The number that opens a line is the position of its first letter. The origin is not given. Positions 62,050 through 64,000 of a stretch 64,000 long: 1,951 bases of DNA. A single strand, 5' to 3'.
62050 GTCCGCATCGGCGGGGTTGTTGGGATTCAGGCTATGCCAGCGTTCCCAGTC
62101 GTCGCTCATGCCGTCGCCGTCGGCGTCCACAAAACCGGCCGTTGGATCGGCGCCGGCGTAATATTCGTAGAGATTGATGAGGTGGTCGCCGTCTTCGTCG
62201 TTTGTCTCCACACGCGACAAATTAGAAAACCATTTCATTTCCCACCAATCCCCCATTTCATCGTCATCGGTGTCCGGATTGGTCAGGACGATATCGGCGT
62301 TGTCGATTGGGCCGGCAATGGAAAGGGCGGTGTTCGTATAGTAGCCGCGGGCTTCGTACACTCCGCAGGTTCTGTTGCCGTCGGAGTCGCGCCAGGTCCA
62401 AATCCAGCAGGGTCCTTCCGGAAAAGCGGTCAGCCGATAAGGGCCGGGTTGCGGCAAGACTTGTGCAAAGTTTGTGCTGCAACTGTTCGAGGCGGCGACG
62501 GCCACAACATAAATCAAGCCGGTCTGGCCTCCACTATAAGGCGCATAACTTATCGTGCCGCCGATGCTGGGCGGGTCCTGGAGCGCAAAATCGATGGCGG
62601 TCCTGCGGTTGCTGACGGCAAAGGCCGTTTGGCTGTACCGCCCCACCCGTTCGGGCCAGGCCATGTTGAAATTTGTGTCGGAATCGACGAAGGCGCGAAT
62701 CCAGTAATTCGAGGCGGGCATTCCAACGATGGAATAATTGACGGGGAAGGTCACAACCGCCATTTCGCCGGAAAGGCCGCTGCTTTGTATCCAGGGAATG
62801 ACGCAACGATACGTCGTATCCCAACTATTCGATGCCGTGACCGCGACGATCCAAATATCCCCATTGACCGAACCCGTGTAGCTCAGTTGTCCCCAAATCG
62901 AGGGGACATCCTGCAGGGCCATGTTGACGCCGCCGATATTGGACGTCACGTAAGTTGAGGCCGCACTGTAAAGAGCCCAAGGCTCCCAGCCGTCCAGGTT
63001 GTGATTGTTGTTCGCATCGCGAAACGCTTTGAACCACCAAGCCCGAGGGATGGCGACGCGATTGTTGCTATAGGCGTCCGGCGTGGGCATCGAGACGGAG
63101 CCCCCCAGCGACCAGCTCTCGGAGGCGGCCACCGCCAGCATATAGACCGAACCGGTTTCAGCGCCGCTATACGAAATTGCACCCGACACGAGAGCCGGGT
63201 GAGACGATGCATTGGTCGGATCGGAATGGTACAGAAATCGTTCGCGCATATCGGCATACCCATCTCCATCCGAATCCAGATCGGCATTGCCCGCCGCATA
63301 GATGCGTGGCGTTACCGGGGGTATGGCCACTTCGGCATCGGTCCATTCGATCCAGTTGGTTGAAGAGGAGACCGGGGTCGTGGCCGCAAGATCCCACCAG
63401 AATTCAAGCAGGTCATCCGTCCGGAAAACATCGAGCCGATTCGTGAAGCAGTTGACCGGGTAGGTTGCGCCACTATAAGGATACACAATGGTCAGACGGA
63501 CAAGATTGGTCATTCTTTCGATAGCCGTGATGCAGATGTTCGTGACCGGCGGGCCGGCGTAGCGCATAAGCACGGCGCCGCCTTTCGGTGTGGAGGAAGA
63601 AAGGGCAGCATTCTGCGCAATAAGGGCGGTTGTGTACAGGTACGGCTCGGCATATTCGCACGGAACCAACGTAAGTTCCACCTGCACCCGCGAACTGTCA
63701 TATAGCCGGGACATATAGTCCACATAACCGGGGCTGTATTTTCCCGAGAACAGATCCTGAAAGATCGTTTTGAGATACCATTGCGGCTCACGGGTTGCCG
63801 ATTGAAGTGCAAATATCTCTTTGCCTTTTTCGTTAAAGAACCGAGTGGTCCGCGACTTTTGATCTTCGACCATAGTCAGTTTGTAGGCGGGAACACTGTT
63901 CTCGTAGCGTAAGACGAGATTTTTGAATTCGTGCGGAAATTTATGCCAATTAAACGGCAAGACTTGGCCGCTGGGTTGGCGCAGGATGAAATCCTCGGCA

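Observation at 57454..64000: Chlamydia-type Pmp (FxxN/GGAI) repeat beta-helix in a non-chlamydial giant protein, with a non-autotransporter C-terminus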

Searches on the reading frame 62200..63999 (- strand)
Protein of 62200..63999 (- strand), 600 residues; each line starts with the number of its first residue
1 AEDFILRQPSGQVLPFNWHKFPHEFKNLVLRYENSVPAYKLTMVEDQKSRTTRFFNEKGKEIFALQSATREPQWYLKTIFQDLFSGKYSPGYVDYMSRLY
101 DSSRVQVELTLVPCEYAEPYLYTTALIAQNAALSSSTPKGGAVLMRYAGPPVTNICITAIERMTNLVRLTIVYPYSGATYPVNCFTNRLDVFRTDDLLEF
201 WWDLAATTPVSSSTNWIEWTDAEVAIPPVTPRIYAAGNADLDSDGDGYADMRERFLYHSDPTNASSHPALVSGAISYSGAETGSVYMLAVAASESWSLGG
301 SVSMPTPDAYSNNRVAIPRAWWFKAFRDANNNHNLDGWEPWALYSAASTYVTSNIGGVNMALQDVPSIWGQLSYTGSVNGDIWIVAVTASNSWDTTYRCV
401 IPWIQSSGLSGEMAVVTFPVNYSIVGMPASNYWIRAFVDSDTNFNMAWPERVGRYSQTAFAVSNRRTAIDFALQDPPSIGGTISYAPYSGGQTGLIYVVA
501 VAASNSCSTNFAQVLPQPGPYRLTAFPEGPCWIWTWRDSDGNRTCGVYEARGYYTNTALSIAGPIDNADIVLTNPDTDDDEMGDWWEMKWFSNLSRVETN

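Call 24: search_protein_families(library=pfam, proteins=[window:62200-63999:-], max_evalue=10)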
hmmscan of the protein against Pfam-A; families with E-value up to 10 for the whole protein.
window:62200-63999:- (600 aa): 2 families
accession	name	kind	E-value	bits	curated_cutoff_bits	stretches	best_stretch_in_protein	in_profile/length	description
PF18884.5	TSP3_bac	-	0.0006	20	25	1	242-264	1-22/22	Bacterial TSP3 repeat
PF10983.13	DUF2793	-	0.14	12.5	27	1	378-403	29-54/87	Protein of unknown function (DUF2793)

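Call 31: find_homologous_proteins(query=window:62230-63999:-)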
Query window:62230-63999:- (590 aa): 65 proteins with E <= 0.001 among 8000 candidates.
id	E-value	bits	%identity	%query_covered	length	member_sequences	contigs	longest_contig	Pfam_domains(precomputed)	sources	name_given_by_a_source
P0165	8.5e-186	637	61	81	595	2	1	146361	PF18884.6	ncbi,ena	-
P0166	2.2e-184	632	59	81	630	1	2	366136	PF18884.6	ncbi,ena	-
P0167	5.3e-180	618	58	80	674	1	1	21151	PF18884.6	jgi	jgi:hypothetical protein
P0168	6.6e-171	588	55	79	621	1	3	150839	PF18884.6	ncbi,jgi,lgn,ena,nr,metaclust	ncbi:MAG TPA: hypothetical protein DCZ95_16940 [Verrucomicrobia bacterium]|nr:MAG: hypothetical prot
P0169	2.1e-162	560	53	79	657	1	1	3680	PF18884.6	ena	-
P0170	6.0e-150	519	51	79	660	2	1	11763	PF18884.6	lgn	-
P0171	2.9e-148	513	51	79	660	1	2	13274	PF18884.6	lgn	-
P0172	5.3e-143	496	51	79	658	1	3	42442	PF18884.6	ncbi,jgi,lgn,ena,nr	ncbi:MAG TPA: hypothetical protein DCZ95_07875 [Verrucomicrobia bacterium]|nr:hypothetical protein [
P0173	7.5e-138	479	49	80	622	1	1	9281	PF18884.6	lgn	-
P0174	4.2e-135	470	49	80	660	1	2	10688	PF18884.6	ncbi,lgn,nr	ncbi:MAG: hypothetical protein KJ626_06125 [Verrucomicrobia bacterium]|nr:hypothetical protein [Verr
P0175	2.8e-134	467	59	60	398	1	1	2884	PF18884.6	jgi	jgi:hypothetical protein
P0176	2.5e-133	464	62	57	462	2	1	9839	PF18884.6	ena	-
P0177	5.7e-133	463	48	80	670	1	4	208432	PF18884.6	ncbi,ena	-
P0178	3.5e-130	453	47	80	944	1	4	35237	PF18884.6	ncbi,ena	-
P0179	6.2e-130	453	47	80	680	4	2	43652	PF00404.25,PF18884.6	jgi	-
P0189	1.7e-110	388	42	81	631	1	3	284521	-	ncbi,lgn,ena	-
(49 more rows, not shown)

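Call 32: find_encoding_contigs(protein=P0165, flank=10000, max_places=2)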
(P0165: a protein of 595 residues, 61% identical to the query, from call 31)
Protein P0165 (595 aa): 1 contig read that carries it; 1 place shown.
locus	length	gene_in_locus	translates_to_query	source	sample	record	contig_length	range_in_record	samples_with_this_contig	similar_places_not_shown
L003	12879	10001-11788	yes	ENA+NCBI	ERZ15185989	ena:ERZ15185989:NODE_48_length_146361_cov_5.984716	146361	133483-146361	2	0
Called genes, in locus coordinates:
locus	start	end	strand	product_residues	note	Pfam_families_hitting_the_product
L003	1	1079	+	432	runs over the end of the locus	PF25917:BSH_RND, PF25954:Beta-barrel_RND_2, PF25990:Beta-barrel_YknX (weak)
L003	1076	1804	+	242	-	PF00005:ABC_tran, PF13304:AAA_21 (faint)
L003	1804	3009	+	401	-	PF12704:MacB_PCD, PF02687:FtsX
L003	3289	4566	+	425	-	-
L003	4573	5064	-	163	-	-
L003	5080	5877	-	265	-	PF06114:Peptidase_M78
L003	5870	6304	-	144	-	-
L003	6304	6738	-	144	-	-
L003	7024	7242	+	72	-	-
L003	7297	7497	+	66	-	-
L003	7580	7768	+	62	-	PF08410:DUF1737 (faint)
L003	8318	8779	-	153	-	PF13560:HTH_31, PF01381:HTH_3 (weak)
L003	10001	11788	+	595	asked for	PF18884:TSP3_bac (weak)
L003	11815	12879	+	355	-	?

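Call 33: find_encoding_contigs(protein=P0168, flank=10000, max_places=2)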
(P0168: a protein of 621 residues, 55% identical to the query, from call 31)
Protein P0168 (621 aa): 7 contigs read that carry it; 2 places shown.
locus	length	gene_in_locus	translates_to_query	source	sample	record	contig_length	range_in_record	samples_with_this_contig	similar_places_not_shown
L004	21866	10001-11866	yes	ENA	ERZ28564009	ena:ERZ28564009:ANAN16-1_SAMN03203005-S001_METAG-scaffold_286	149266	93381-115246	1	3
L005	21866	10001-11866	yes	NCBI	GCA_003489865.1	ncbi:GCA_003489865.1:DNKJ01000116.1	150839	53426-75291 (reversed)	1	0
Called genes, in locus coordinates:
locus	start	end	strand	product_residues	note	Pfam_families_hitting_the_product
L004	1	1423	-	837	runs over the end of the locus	PF13734:Inhibitor_I69, PF01640:Peptidase_C10, PF13715:CarbopepD_reg_2 (faint)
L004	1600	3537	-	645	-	-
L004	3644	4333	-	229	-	PF00702:Hydrolase, PF12710:HAD, PF13344:Hydrolase_6 (faint), PF13419:HAD_2, PF13242:Hydrolase_like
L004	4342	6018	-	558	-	PF00485:PRK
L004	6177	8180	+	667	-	PF01364:Peptidase_C25 (faint)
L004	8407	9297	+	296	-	PF08241:Methyltransf_11, PF13649:Methyltransf_25 (weak)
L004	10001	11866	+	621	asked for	PF18884:TSP3_bac (weak)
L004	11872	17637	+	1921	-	PF25023:TEN_YD-shell (weak), PF05593:RHS_repeat (weak), PF25023:TEN_YD-shell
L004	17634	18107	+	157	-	-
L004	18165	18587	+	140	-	-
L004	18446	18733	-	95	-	-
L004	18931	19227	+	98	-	-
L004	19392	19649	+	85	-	-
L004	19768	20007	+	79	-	-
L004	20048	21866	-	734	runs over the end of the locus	PF00912:Transgly, PF00905:Transpeptidase, PF06832:BiPBP_C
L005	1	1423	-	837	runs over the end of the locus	PF13734:Inhibitor_I69, PF01640:Peptidase_C10, PF13715:CarbopepD_reg_2 (faint)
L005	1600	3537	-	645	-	-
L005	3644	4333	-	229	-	PF00702:Hydrolase, PF12710:HAD, PF13344:Hydrolase_6 (faint), PF13419:HAD_2, PF13242:Hydrolase_like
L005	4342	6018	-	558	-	PF00485:PRK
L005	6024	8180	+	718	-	PF01364:Peptidase_C25 (faint)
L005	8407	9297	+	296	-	PF08241:Methyltransf_11, PF13649:Methyltransf_25 (weak)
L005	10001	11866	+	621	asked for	PF18884:TSP3_bac (weak)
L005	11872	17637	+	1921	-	PF25023:TEN_YD-shell (weak), PF05593:RHS_repeat (weak), PF25023:TEN_YD-shell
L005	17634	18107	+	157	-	-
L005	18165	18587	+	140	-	-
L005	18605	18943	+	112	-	-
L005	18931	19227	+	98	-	-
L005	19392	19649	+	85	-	-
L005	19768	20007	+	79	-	-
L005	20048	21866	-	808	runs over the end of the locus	PF00912:Transgly, PF00905:Transpeptidase, PF06832:BiPBP_C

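Call 35: find_encoding_contigs(protein=P0166, flank=9000, max_places=1)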
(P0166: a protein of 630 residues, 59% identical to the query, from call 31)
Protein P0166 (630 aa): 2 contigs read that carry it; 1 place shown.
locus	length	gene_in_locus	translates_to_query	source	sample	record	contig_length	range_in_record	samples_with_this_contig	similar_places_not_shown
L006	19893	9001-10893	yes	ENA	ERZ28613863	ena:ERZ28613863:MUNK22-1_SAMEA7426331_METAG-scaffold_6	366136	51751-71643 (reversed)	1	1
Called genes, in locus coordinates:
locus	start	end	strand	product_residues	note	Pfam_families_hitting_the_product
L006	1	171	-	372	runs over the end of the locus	PF16930:Porin_5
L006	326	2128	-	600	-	PF00672:HAMP, PF00989:PAS, PF08448:PAS_4, PF13188:PAS_8 (weak), PF13426:PAS_9 (weak), PF00512:HisKA, PF02518:HATPase_c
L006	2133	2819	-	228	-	PF00072:Response_reg, PF23198:PDE8A_N (faint), PF00486:Trans_reg_C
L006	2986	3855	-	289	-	-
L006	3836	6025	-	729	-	PF01833:TIG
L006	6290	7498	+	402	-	PF00589:Phage_integrase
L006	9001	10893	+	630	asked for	PF18884:TSP3_bac (faint)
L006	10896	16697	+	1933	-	PF05593:RHS_repeat (weak), PF25023:TEN_YD-shell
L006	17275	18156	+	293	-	PF25023:TEN_YD-shell (weak)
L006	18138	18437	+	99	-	-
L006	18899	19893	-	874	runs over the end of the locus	PF04851:ResIII, PF00270:DEAD (weak), PF18766:SWI2_SNF2 (weak)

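Call 36: find_encoding_contigs(protein=P0172, flank=9000, max_places=1)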
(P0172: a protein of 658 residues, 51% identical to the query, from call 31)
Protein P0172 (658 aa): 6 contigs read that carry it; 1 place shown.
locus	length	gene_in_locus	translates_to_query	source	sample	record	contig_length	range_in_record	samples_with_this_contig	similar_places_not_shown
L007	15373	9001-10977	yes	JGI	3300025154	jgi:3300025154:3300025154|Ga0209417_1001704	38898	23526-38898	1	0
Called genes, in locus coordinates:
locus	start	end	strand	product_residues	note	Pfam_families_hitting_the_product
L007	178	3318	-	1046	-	PF02012:BNR (faint), PF14870:PSII_BNR (faint), PF15902:Sortilin-Vps10 (weak)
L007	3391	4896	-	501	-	PF00512:HisKA, PF02518:HATPase_c, PF00072:Response_reg, PF01627:Hpt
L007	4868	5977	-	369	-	PF05228:CHASE4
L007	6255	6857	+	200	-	PF01066:CDP-OH_P_transf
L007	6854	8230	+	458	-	PF00009:GTP_EFTU (weak), PF01926:MMR_HSR1, PF02421:FeoB_N, PF04548:AIG1 (weak), PF00009:GTP_EFTU, PF01926:MMR_HSR1, PF02421:FeoB_N, PF14714:KH_dom-like, +5 more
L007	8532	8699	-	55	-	-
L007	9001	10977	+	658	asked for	PF18884:TSP3_bac (faint)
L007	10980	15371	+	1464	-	?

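Call 37: find_encoding_contigs(protein=P0189, flank=9000, max_places=1)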
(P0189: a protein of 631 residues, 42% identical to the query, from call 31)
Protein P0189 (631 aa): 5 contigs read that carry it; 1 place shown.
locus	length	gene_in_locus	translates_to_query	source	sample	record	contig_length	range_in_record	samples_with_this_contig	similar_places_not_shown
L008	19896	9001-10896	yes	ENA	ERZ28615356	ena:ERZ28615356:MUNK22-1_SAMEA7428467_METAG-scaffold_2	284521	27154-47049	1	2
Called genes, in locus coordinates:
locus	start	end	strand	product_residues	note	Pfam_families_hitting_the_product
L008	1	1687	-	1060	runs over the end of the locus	PF13091:PLDc_2 (weak), PF00176:SNF2-rel_dom (weak), PF00270:DEAD (faint), PF04851:ResIII (faint), PF00271:Helicase_C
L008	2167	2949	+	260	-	PF06500:FrsA-like (weak), PF01738:DLH (weak), PF02129:Peptidase_S15, PF12146:Hydrolase_4, PF00561:Abhydrolase_1, PF12697:Abhydrolase_6, PF00326:Peptidase_S9, PF07859:Abhydrolase_3 (weak), +2 more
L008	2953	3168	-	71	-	PF11160:Hva1_TUDOR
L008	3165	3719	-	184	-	PF04343:DUF488, PF22751:DUF488-N3a (weak)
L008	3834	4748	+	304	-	PF00753:Lactamase_B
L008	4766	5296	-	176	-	-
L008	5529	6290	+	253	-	PF00977:His_biosynth, PF01207:Dus (faint), PF03060:NMO (faint), PF01180:DHO_dh (faint)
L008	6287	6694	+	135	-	PF01502:PRA-CH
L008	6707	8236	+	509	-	PF04715:, PF00425:Chorismate_bind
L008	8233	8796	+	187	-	PF00117:GATase, PF07722:Peptidase_C26 (weak)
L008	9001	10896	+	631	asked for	-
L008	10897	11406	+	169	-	-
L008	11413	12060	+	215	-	-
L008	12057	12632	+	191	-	-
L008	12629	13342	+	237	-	-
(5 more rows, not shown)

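Call 53: find_related_loci(query=A3, collection=genome_contigs, flank=10000)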
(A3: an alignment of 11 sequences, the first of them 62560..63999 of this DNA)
Query A3 (480 aa) in genome_contigs; peptide patterns used: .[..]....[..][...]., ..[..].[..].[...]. (x = any residue, [..] = any of these).
599 stretches matched a pattern (row limit reached: there are more); 8 encode a relative of the query (tblastn E <= 1e-3); 8 distinct loci.
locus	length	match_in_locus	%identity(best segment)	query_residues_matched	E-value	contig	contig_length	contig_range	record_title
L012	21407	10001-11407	47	3-474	5e-124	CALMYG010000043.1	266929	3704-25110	MAG TPA_asm: uncultured Verrucomicrobia bacterium isolate SRR2107179_bin.42_CONCOCT_v1.1_MAG genome assembly, contig: ER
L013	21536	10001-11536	43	3-479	2e-118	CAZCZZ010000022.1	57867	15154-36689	MAG TPA_asm: uncultured Verrucomicrobiota bacterium isolate SRP173033_co1_366 genome assembly, contig: NODE_690_length_5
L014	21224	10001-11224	37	40-479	4e-81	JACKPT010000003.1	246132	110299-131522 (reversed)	MAG: Verrucomicrobia bacterium isolate HK-STAS-VERR-1 HK-STAS-VERR-1_3, whole genome shotgun sequence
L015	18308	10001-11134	39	87-479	2e-83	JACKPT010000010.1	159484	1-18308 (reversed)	MAG: Verrucomicrobia bacterium isolate HK-STAS-VERR-1 HK-STAS-VERR-1_10, whole genome shotgun sequence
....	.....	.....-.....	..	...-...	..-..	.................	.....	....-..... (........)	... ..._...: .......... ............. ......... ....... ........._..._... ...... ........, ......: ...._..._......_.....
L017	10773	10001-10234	38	242-321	1e-5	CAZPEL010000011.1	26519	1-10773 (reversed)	MAG TPA_asm: uncultured Gammaproteobacteria bacterium isolate binchicken_co13_441 genome assembly, contig: NODE_2302_len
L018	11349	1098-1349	27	204-288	2e-5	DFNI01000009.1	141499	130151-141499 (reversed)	MAG TPA_asm: Acetothermia bacterium UBA3571 UBA3571_contig_419, whole genome shotgun sequence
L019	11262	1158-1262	51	242-276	4e-5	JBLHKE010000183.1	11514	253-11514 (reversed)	MAG: Verrucomicrobiales bacterium isolate 3300054698_26 Ga0535670_0011419, whole genome shotgun sequence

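Call 57: search_protein_families(library=pfam, proteins=[L012:9767-13612:+, L014:9500-14356:+, L015:9536-14326:+, L012:13612-18627:+, L007:10980-15371:+], max_evalue=0.001)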
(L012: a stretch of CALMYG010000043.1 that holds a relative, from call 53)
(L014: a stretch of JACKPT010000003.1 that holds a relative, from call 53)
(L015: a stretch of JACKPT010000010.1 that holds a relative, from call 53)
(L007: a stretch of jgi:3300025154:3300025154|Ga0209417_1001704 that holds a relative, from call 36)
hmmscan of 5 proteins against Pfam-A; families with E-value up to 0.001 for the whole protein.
L012:9767-13612:+ (1282 aa): 1 family
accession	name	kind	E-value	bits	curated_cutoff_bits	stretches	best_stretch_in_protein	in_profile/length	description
PF18884.5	TSP3_bac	-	3e-14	53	25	1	1220-1241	1-22/22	Bacterial TSP3 repeat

L014:9500-14356:+ (1619 aa): 1 family
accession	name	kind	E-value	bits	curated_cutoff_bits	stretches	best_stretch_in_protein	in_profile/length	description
PF09136.16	Glucodextran_B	-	3.5e-11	43.3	27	1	748-820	8-78/83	Glucodextranase, domain B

L015:9536-14326:+ (1597 aa): 2 families
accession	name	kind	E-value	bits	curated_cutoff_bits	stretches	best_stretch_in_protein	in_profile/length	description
PF09136.16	Glucodextran_B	-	5.9e-15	55.4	27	1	654-737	1-82/83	Glucodextranase, domain B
PF19077.6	Big_13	-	0.00028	21.8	27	0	763-829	31-99/102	Bacterial Ig-like domain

L012:13612-18627:+ (1672 aa): 2 families
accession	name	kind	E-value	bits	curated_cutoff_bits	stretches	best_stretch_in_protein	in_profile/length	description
PF05593.20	RHS_repeat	-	1.7e-47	159.3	22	3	708-742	1-35/38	RHS Repeat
PF03412.21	Peptidase_C39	-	6.4e-15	55.6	22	1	208-325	12-131/133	Peptidase C39 family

L007:10980-15371:+ (1464 aa): 3 families
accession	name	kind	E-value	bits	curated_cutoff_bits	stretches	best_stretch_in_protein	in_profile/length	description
PF20148.4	DUF6531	-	1.7e-13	51.1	24.1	1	1076-1138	2-60/74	Domain of unknown function (DUF6531)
PF05593.20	RHS_repeat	-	5.9e-07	30.2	22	1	1412-1447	1-36/38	RHS Repeat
PF01841.26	Transglut_core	-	5.1e-06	27.2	23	1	81-145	18-84/108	Transglutaminase-like superfamily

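Call 61: predict_structure(alignment_id=A2)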
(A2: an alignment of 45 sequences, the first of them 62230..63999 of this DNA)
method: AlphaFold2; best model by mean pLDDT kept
length: 590 residues; sequences in the alignment: 45
mean_pLDDT: 76.5   pTM: 0.58
mean pLDDT of the five models: 76.5, 75.6, 75.1, 73.8, 72.8
residues with pLDDT >= 90: 231; 70-90: 195; 50-70: 38; < 50: 126
segments of 3 or more residues with pLDDT < 50: 1-3, 137-144, 227-229, 479-539, 541-590
pLDDT, mean of each block of 10 residues (from residue 1): 58 80 78 89 88 90 84 81 75 77 85 90 83 54 55 83 83 77 78 75 88 82 59 87 93 89 93 97 95 85 96 93 96 89 96 97 97 94 97 95 88 92 95 97 91 94 96 72 37 33 34 35 41 40 36 38 38 42 32
secondary structure, 60 per line:
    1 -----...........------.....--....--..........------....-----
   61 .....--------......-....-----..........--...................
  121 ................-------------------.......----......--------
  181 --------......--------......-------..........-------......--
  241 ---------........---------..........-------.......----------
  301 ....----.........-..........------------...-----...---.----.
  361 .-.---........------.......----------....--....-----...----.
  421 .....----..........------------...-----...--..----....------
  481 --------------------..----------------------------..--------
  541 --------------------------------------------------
elements in order: E6-16 H23-27 E30-33 E36-45 E52-55 E61-65 H74-79 H81-84 H90-99 E105-113 H114-136 E156-162 E167-172 E189-194 E203-208 E216-221 H222-225 E233-238 H250-257 E267-276 E284-290 E301-304 E309-317 E319-328 E341-343 E349-351 E367-374 E381-387 E398-401 E404-407 E413-415 E420-425 E430-439 E452-454 E460-462 E471-474

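Call 74: fold_search(model_id=the predicted structure, library=pdb)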
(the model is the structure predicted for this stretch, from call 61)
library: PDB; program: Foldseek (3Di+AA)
matches with E <= 10: 668; with E <= 0.001: 14
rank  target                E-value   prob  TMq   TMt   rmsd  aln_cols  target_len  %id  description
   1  7vcr_B                1.6e-07  1.00  0.15  0.18  20.4       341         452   11  Crystal Structure of PitA fragment from pilus islet-2 of Streptococcus oralis (released 2022-06-01)
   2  4ecn                  1.2e-05  1.00  0.14  0.11  11.4       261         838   11  Crystal structure of a leucine-rich repeat protein (BT_0210) from Bacteroides thetaiotaomicron VPI-5482 at 2.80 A resolu (released 2012-05-23)
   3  3ufi                  9.8e-05  0.99  0.15  0.26  13.3       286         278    8  Crystal structure of a putative cell adhesion protein (BACOVA_04980) from Bacteroides ovatus ATCC 8483 at 2.18 A resolut (released 2011-12-14)
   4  6vjb                  1.4e-04  0.80  0.11  0.06  17.8       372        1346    6  Crystal structure of a catalytically inactive CXC Chemokine-degrading protease SpyCEP from Streptococcus pyogenes (released 2020-04-15)
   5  7v3p_A                4.9e-04  0.33  0.08  0.06  28.4       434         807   10  Cryo-EM structure of the IGF1R/insulin complex (released 2022-08-17)
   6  5hts_E                5.2e-04  0.90  0.14  0.24  13.5       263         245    8  Crystal structure of shaft pilin spaA from Lactobacillus rhamnosus GG - D295N mutant (released 2016-07-20)
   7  8xkm_A                5.5e-04  0.35  0.08  0.06  27.6       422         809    7  Cryo-EM structure of human insulin receptor bound to 4 IGF-I, conformation 3 (released 2024-12-25)
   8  9c7u_B                6.9e-04  0.97  0.12  0.30  15.1       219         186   10  Structure of the human truncated BOS complex in GDN (released 2024-08-21)
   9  6tpw                  6.9e-04  0.33  0.08  0.12  20.2       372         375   11  Crystal structures of FNIII domain one through four of the human leucocyte common antigen-related protein ( LAR) (released 2020-05-13)
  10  5u8q_A                7.3e-04  0.35  0.09  0.07  27.0       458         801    9  Structure of the ectodomain of the human Type 1 insulin-like growth factor receptor in complex with IGF-I (released 2018-02-28)
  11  6m48_A                7.7e-04  0.23  0.08  0.07  22.0       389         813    7  Crystal structure of pilus adhesin, SpaC from Lactobacillus rhamnosus GG - P21212 form (released 2020-07-29)
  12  5hts_C                9.1e-04  0.85  0.13  0.23  13.7       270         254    8  Crystal structure of shaft pilin spaA from Lactobacillus rhamnosus GG - D295N mutant (released 2016-07-20)
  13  5hts_B                9.1e-04  0.85  0.13  0.23  14.2       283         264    9  Crystal structure of shaft pilin spaA from Lactobacillus rhamnosus GG - D295N mutant (released 2016-07-20)
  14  6m3y                  9.1e-04  0.47  0.11  0.09  20.0       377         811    7  Crystal structure of pilus adhesin, SpaC from Lactobacillus rhamnosus GG - open conformation (released 2020-07-29)
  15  5j4m_C                1.3e-03  0.89  0.13  0.24  13.8       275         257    9  Crystal structure of shaft pilin SpaA from Lactobacillus rhamnosus GG - E269A/D295N double mutant (released 2016-07-20)
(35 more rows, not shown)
